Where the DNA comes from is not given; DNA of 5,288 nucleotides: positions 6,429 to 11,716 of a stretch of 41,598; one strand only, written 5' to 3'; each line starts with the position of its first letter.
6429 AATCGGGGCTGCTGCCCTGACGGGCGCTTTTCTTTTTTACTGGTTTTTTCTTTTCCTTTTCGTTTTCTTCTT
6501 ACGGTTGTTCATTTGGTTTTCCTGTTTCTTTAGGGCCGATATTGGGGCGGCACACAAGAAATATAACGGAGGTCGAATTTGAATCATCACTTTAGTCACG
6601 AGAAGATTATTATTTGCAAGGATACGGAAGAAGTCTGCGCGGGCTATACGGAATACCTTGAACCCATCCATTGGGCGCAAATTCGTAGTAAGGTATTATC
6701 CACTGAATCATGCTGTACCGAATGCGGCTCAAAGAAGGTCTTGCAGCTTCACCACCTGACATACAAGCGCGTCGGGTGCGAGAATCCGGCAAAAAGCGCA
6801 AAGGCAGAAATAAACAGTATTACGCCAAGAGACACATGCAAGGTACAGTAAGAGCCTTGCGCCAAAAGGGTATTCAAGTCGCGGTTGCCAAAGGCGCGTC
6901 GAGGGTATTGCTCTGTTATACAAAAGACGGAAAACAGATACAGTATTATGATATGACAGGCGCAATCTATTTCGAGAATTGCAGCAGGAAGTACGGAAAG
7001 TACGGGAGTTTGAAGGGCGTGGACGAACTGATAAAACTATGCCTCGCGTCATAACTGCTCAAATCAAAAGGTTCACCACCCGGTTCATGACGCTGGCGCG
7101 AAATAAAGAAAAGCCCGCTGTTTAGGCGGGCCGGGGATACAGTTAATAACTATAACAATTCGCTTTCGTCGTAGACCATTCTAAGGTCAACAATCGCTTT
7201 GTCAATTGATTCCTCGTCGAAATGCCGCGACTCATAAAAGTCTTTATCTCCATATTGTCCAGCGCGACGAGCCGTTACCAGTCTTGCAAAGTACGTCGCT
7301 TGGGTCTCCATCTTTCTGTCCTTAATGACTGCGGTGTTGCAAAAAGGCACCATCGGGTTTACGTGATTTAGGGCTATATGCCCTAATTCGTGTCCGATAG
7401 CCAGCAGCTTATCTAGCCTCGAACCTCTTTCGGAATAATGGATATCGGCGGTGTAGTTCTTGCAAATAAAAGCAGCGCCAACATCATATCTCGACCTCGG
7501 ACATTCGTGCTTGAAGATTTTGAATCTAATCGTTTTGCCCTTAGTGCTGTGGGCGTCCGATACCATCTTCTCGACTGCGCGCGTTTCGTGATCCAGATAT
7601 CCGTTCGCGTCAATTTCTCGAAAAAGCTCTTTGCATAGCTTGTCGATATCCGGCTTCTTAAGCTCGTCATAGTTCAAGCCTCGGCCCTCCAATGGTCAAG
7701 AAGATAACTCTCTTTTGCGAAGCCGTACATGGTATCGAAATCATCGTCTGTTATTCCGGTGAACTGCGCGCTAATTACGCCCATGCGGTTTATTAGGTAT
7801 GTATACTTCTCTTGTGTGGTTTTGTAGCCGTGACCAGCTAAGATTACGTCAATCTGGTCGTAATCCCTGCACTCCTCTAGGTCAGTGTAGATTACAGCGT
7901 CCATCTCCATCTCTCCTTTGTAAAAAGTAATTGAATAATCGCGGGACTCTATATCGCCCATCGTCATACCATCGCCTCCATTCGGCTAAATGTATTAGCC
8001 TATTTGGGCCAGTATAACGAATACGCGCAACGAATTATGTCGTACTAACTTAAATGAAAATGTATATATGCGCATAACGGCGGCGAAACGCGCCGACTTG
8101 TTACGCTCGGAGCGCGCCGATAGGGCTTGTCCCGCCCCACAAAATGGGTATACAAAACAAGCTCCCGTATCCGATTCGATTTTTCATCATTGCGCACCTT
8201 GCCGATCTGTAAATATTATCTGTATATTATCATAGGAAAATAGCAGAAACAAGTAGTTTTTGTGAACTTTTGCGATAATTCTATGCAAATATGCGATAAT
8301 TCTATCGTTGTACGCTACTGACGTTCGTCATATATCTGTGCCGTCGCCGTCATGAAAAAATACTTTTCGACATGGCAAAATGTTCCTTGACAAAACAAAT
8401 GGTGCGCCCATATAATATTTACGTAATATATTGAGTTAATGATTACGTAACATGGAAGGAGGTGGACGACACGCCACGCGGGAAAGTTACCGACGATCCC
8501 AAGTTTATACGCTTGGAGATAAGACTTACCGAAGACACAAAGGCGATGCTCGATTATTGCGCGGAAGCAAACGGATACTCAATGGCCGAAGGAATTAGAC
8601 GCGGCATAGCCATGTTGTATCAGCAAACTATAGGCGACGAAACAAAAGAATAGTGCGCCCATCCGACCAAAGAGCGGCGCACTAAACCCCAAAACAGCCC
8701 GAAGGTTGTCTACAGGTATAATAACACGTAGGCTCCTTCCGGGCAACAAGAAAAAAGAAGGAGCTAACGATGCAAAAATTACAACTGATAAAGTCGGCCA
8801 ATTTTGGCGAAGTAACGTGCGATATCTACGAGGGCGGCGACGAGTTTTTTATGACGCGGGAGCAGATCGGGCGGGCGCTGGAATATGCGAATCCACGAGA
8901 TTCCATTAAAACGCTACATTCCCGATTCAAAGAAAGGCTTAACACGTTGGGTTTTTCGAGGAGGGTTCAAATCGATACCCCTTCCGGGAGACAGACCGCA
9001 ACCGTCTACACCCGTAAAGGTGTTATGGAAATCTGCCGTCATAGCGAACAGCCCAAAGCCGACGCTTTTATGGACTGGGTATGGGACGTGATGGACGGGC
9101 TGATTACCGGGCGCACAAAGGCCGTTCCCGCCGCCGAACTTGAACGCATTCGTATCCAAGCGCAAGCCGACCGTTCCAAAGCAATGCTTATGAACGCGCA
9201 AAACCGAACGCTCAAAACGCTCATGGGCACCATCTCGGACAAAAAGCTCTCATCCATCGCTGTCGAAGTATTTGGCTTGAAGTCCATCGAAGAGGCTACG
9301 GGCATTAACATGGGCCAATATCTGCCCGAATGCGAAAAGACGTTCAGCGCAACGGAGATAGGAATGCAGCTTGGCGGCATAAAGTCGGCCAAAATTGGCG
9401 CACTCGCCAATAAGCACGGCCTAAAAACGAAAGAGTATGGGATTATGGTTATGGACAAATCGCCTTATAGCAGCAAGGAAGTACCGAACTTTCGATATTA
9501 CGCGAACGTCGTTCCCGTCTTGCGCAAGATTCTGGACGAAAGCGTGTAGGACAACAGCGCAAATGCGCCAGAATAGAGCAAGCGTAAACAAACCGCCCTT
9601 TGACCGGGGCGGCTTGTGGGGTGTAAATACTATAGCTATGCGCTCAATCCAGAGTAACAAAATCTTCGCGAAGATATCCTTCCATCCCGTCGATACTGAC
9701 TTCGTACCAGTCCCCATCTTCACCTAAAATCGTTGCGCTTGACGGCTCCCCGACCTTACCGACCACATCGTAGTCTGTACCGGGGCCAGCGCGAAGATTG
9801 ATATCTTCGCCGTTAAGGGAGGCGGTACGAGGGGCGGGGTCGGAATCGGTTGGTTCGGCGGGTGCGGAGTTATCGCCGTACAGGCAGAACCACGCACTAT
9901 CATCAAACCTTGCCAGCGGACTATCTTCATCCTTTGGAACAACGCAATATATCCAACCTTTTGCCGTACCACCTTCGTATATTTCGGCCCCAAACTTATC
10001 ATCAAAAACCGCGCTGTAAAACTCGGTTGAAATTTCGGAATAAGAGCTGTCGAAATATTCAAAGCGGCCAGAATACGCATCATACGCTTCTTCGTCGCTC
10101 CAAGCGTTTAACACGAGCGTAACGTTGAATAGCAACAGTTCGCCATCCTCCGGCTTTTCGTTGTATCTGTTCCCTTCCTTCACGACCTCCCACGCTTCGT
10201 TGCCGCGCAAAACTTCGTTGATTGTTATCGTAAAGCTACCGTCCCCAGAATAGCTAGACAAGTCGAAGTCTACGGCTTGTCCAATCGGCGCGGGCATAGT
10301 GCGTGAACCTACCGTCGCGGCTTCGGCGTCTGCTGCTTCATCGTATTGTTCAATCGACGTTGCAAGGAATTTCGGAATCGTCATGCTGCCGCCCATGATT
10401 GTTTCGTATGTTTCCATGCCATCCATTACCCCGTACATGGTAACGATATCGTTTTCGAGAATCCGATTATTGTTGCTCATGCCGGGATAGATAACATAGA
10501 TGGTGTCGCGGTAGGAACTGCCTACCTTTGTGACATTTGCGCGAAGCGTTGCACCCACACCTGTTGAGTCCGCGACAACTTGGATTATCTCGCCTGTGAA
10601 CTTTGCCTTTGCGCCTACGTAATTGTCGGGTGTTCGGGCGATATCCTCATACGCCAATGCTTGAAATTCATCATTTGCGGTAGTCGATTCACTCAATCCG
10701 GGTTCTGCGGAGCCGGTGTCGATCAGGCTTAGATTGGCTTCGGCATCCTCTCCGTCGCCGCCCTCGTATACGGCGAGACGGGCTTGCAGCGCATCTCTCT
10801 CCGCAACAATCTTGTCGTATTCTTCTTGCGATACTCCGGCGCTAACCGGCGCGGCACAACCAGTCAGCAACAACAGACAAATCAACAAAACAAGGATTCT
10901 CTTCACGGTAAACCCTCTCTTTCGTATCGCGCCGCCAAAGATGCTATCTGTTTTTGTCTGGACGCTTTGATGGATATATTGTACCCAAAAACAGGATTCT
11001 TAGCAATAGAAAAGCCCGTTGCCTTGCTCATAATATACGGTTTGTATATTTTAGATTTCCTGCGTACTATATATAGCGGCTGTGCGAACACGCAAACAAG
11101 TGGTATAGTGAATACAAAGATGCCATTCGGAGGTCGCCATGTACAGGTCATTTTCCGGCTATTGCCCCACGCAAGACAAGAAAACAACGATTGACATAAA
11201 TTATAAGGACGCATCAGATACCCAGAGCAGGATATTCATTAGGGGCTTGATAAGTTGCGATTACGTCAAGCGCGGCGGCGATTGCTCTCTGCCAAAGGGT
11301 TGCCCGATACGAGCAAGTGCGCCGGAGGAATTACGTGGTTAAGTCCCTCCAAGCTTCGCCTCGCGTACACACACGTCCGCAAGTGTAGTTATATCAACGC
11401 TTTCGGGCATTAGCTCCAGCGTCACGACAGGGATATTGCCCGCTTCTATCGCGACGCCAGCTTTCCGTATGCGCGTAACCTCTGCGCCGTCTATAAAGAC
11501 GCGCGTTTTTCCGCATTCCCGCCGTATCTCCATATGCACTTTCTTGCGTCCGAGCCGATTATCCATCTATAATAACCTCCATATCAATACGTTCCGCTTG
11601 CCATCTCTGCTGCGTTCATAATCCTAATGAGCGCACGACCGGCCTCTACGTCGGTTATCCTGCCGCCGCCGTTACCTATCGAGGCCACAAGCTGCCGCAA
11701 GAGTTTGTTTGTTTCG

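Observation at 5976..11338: A 5.4 kb accessory island splits the tail module between the tape measure and the Dit/Tal genes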

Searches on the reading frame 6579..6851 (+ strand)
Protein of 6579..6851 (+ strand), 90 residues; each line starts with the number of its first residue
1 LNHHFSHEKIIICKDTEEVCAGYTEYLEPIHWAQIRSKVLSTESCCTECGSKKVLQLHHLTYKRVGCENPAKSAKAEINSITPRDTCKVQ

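Call 5: search_protein_families(library=pfam, proteins=[window:6579-6851:+], max_evalue=0.01)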
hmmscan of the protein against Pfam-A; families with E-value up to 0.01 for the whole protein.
window:6579-6851:+ (90 aa): 0 families

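Call 6: search_protein_families(library=phrogs, proteins=[window:6579-6851:+], max_evalue=0.01)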
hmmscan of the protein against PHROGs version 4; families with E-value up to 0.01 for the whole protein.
window:6579-6851:+ (90 aa): 2 families
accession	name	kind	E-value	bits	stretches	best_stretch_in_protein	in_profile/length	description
phrog_8060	-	unknown function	1.1e-10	42.7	1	8-69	2-64/213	-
phrog_3497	-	unknown function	0.004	18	1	35-75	9-48/150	-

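Call 35: search_protein_families(library=padloc, proteins=[window:6579-6851:+], max_evalue=0.01)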
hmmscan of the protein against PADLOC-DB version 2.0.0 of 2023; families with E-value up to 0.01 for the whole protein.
window:6579-6851:+ (90 aa): 0 families

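Call 36: search_protein_families(library=ncbifam, proteins=[window:6579-6851:+], max_evalue=0.01)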
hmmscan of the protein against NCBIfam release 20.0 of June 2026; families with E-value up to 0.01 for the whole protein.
window:6579-6851:+ (90 aa): 0 families

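Call 38: search_dna_similar(query=window:6579-6851:+, collection=phages, mode=protein, max_evalue=0.01, max_rows=15)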
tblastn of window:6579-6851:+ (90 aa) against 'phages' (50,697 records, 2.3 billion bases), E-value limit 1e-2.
Records with a match: 1; places in all: 2; records where one place covers at least 80% of the query: 0.
Best place of each record, by identity: <60% 1.
By first word of the organism name: Rhodobacteraceae 1.
By host as written in the record: - 1.
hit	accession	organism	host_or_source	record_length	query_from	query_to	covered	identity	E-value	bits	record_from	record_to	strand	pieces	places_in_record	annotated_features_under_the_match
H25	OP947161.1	Rhodobacteraceae phage LS06-2018-MD05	-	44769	23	70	53%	38.8%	8e-4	42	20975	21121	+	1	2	HNH endonuclease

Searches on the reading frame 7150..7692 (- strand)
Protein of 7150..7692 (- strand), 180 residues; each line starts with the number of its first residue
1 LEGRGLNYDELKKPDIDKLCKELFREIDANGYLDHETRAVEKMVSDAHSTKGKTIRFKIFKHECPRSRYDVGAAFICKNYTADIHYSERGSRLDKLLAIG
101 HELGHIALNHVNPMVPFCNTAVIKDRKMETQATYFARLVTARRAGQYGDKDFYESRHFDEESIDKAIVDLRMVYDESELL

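Call 5: search_protein_families(library=pfam, proteins=[window:7150-7692:-], max_evalue=0.01)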
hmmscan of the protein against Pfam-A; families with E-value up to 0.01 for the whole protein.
window:7150-7692:- (180 aa): 1 family
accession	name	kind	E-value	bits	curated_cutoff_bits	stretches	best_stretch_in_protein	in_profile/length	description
PF06114.19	Peptidase_M78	-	8.5e-05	22.8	22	1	81-136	28-82/123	IrrE N-terminal-like domain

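Call 6: search_protein_families(library=phrogs, proteins=[window:7150-7692:-], max_evalue=0.01)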
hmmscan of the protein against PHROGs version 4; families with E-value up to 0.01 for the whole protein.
window:7150-7692:- (180 aa): 1 family
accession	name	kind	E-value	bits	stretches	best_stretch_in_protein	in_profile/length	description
phrog_87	-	other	0.00032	21.5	1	73-136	64-123/227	metallo-protease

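Call 35: search_protein_families(library=padloc, proteins=[window:7150-7692:-], max_evalue=0.01)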
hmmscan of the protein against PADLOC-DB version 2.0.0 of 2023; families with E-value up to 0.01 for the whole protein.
window:7150-7692:- (180 aa): 1 family
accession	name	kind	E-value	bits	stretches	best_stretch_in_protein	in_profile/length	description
PDLC04141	capP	-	0.003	15.1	1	76-136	48-108/242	capP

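Call 36: search_protein_families(library=ncbifam, proteins=[window:7150-7692:-], max_evalue=0.01)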
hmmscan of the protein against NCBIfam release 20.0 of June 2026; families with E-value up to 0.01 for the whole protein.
window:7150-7692:- (180 aa): 0 families

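Call 41: find_related_loci(query=window:7150-7692:-, collection=viral_contigs, flank=8000)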
Query window:7150-7692:- (180 aa) in viral_contigs; peptide patterns used: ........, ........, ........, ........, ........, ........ (x = any residue, [..] = any of these).
No stretch of DNA in the collection matches any of the patterns.

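Call 42: search_dna_similar(query=window:7150-7692:-, collection=phages, mode=protein, max_evalue=0.001, max_rows=20)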
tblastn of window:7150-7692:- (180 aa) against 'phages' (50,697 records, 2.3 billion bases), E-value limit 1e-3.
No match.

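Call 44: find_homologous_proteins(query=window:7150-7692:-)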
Query window:7150-7692:- (180 aa): 3 proteins with E <= 0.001 among 176 candidates.
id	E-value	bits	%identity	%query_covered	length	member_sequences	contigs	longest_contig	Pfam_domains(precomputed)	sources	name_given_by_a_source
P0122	2.1e-113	394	99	97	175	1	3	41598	-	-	-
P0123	1.8e-91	323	83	97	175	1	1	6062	PF06114.20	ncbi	-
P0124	4.7e-54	201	55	99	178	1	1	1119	-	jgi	jgi:hypothetical protein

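Call 45: find_encoding_contigs(protein=P0122, flank=10000, max_places=6)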
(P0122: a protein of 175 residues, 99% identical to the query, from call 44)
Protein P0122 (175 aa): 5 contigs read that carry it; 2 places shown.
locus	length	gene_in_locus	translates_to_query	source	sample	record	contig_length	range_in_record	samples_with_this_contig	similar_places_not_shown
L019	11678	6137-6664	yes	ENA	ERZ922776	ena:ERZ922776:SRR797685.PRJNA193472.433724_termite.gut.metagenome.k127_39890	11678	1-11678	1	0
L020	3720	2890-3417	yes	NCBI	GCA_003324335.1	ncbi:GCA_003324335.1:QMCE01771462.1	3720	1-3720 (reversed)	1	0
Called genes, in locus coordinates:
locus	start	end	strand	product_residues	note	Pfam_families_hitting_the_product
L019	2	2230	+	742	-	?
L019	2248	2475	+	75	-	-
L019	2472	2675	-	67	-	-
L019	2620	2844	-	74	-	-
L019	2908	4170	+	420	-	PF08239:SH3_3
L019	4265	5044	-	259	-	PF02498:Bro-N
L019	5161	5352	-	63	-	-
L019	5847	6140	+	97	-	-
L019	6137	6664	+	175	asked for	-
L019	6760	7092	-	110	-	-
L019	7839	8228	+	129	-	PF20458:DUF6711 (weak)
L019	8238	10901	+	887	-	PF13884:Peptidase_S74 (faint)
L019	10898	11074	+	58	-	-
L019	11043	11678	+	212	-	?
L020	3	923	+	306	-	?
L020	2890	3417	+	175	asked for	-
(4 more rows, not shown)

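Call 46: find_encoding_contigs(protein=P0124, flank=10000, max_places=3)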
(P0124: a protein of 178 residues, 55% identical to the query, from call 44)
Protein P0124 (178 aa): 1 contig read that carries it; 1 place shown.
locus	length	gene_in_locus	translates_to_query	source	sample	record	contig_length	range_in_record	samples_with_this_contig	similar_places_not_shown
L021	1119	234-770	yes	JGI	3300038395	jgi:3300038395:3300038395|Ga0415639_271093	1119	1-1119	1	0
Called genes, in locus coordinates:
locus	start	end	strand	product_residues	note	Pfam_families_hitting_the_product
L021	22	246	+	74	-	-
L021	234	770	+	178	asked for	-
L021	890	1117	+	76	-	?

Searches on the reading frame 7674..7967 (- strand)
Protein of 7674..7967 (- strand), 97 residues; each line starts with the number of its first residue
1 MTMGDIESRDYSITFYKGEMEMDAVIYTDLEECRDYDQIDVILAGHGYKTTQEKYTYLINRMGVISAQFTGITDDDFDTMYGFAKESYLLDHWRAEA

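Call 5: search_protein_families(library=pfam, proteins=[window:7674-7967:-], max_evalue=0.01)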
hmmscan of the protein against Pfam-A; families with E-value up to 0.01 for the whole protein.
window:7674-7967:- (97 aa): 0 families

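Call 6: search_protein_families(library=phrogs, proteins=[window:7674-7967:-], max_evalue=0.01)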
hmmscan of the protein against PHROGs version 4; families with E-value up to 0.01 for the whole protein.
window:7674-7967:- (97 aa): 0 families

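Call 35: search_protein_families(library=padloc, proteins=[window:7674-7967:-], max_evalue=0.01)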
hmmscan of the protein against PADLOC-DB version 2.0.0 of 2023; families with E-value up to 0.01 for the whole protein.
window:7674-7967:- (97 aa): 0 families

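Call 36: search_protein_families(library=ncbifam, proteins=[window:7674-7967:-], max_evalue=0.01)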
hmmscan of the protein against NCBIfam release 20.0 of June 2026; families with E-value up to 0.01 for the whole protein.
window:7674-7967:- (97 aa): 0 families

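Call 79: predict_structure(alignment_id=A3)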
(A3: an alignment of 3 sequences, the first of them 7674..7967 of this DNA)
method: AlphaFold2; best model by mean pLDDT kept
length: 97 residues; sequences in the alignment: 3
mean_pLDDT: 74.1   pTM: 0.65
mean pLDDT of the five models: 74.1, 72.3, 65.2, 65.0, 64.4
residues with pLDDT >= 90: 14; 70-90: 47; 50-70: 27; < 50: 9
segments of 3 or more residues with pLDDT < 50: 1-8
pLDDT, mean of each block of 10 residues (from residue 1): 43 57 72 88 92 87 69 79 88 66
secondary structure, 60 per line:
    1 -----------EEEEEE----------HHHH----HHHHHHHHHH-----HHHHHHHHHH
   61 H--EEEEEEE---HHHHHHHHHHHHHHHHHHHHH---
elements in order: E12-17 H28-31 H36-45 H51-61 E64-70 H74-94

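Call 83: fold_search(model_id=the predicted structure, library=pdb)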
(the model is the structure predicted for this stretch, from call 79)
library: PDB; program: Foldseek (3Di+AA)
matches with E <= 10: 36; with E <= 0.001: 0
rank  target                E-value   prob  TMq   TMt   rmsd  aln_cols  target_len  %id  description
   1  5ufo                  4.4e+00  0.04  0.20  0.10   9.0        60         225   13  Structure of RORgt bound to (released 2017-04-05)
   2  5c4o                  5.0e+00  0.04  0.20  0.10   8.5        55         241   14  Identification of a Novel Allosteric Binding Site for RORgt Inhibitors (released 2015-12-16)
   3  4nb6_A                5.3e+00  0.02  0.20  0.11  12.3        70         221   14  Crystal structure of the ligand binding domain of RORC with T0901317 (released 2013-11-27)
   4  6cvh                  5.7e+00  0.03  0.20  0.11   8.6        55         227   14  Identification and biological evaluation of thiazole-based inverse agonists of RORgt (released 2018-04-25)
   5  5nti_B                6.0e+00  0.07  0.23  0.10   7.8        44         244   16  Structural states of RORgt: X-ray elucidation of molecular mechanisms and binding interactions for natural and synthet (released 2017-06-21)
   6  6a22_A                6.4e+00  0.03  0.20  0.11   8.7        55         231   14  Ternary complex of Human ROR gamma Ligand Binding Domain With Compound T. (released 2018-12-12)
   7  5apj_A                6.8e+00  0.06  0.23  0.10   7.8        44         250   16  Ligand complex of RORg LBD (released 2015-11-25)
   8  5w4v_A                6.8e+00  0.04  0.20  0.12   7.6        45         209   16  Structure of RORgt bound to a tertiary alcohol (released 2017-12-27)
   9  7xqe_B                7.2e+00  0.06  0.23  0.11   7.8        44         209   16  Crystal Structure of human RORgamma (C455E) LBD in complex with compound XY039 (released 2023-05-31)
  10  5ntq_A                7.2e+00  0.06  0.23  0.10   7.8        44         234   16  Structural states of RORgt: X-ray elucidation of molecular mechanisms and binding interactions for natural and synthet (released 2017-06-21)
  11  8fb2_B                7.2e+00  0.06  0.23  0.10   7.8        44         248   16  HUMAN RETENOID-RELATED ORPHAN RECEPTOR-GAMMA (RORC2) LIGAND-BINDING DOMAIN IN COMPLEX WITH COMPOUND 8 ANDINDAZOLE ACID (released 2023-03-01)
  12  8fb2_A                7.2e+00  0.06  0.23  0.10   7.8        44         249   16  HUMAN RETENOID-RELATED ORPHAN RECEPTOR-GAMMA (RORC2) LIGAND-BINDING DOMAIN IN COMPLEX WITH COMPOUND 8 ANDINDAZOLE ACID (released 2023-03-01)
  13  5aph_A                7.2e+00  0.06  0.23  0.10   7.8        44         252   16  Ligand complex of RORg LBD (released 2015-11-25)
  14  2rkh                  7.2e+00  0.03  0.22  0.14  10.9        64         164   20  Crystal structure of a putative AphA-like transcription factor (ZP_00208345.1) from Magnetospirillum magnetotacticum MS- (released 2007-10-30)
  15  5x8s_B                7.7e+00  0.06  0.23  0.10   7.7        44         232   16  Crystal Structure of the mutant Human ROR gamma Ligand Binding Domain With Ursolic acid. (released 2017-06-07)
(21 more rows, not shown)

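Call 109: search_protein_families(library=phrogs, proteins=[window:7674-7967:-], max_evalue=0.1)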
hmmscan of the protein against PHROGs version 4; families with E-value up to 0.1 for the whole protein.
window:7674-7967:- (97 aa): 0 families

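Call 124: search_protein_representatives(alignment_id=A3)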
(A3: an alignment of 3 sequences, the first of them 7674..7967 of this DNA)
Query: 3 sequences, 83 profile positions. Proteins with E-value up to 0.001 (for the whole library): 13; up to 1e-10: 3; up to 1e-30: 3. The best 13 are listed.
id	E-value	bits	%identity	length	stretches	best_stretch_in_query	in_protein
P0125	5.3e-47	174.1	-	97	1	2-83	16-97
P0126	3.8e-41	155.3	-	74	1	8-81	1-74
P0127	1.9e-31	124.2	-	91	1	2-81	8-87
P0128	2.5e-09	53.3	-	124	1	12-80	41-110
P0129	1.3e-06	44.7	-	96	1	15-81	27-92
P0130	4.8e-06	42.8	-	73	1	14-80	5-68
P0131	5.0e-06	42.8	-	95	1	14-81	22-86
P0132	8.1e-06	42.1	-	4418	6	40-63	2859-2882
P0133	3.8e-05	40.0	-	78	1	13-81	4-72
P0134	5.2e-05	39.5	-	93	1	7-81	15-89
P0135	6.5e-05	39.2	-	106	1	14-80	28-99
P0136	2.4e-04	37.4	-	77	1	14-81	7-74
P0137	9.1e-04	35.5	-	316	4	29-64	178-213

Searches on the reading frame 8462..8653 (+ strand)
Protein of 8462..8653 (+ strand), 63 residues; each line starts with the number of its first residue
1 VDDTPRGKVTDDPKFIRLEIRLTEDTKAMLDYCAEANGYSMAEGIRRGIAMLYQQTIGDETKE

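Call 5: search_protein_families(library=pfam, proteins=[window:8462-8653:+], max_evalue=0.01)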
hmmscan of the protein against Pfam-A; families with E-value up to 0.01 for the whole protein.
window:8462-8653:+ (63 aa): 1 family
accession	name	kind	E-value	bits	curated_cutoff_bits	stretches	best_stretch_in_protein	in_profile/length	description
PF01402.27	RHH_1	-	0.007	16.7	20.5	1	17-53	1-37/39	Ribbon-helix-helix protein, copG family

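Call 6: search_protein_families(library=phrogs, proteins=[window:8462-8653:+], max_evalue=0.01)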
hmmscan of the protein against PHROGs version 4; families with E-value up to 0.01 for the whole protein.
window:8462-8653:+ (63 aa): 1 family
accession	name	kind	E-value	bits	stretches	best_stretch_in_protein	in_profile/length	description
phrog_876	-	transcription regulation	1.7e-10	41.8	1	6-55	58-107/239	transcriptional repressor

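Call 35: search_protein_families(library=padloc, proteins=[window:8462-8653:+], max_evalue=0.01)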
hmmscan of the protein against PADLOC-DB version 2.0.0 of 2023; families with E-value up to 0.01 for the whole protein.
window:8462-8653:+ (63 aa): 0 families

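Call 36: search_protein_families(library=ncbifam, proteins=[window:8462-8653:+], max_evalue=0.01)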
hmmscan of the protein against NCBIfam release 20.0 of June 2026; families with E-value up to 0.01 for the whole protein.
window:8462-8653:+ (63 aa): 2 families
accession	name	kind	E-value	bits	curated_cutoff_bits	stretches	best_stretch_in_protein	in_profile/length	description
NF053762.1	aCcr1_fam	equivalog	0.0054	16.6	60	1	21-52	6-37/38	aCcr1 family cell cycle regulator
NF046040.1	RelB_antitoxin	equivalog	0.0057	16.9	50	1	19-47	2-30/69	type II toxin-antitoxin system RelB family antitoxin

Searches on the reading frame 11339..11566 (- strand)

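Call 5: search_protein_families(library=pfam, proteins=[window:11339-11566:-], max_evalue=0.01)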
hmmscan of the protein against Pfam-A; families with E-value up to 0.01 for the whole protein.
window:11339-11566:- (75 aa): 0 families

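Call 6: search_protein_families(library=phrogs, proteins=[window:11339-11566:-], max_evalue=0.01)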
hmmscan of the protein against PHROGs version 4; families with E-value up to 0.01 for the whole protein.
window:11339-11566:- (75 aa): 1 family
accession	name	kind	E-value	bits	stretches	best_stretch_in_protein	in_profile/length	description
phrog_26982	-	unknown function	0.0035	18.5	1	17-55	16-54/110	-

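Call 35: search_protein_families(library=padloc, proteins=[window:11339-11566:-], max_evalue=0.01)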
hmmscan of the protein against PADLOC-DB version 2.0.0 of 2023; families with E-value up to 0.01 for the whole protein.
window:11339-11566:- (75 aa): 0 families

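Call 36: search_protein_families(library=ncbifam, proteins=[window:11339-11566:-], max_evalue=0.01)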
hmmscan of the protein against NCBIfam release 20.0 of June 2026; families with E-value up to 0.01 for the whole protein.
window:11339-11566:- (75 aa): 0 families

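Call 109: search_protein_families(library=phrogs, proteins=[window:11339-11566:-], max_evalue=0.1)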
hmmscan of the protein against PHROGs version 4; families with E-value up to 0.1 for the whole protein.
window:11339-11566:- (75 aa): 2 families
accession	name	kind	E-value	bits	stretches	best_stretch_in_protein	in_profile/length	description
phrog_26982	-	unknown function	0.0035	18.5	1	17-55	16-54/110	-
phrog_8019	-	unknown function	0.038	15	0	38-62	40-64/78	-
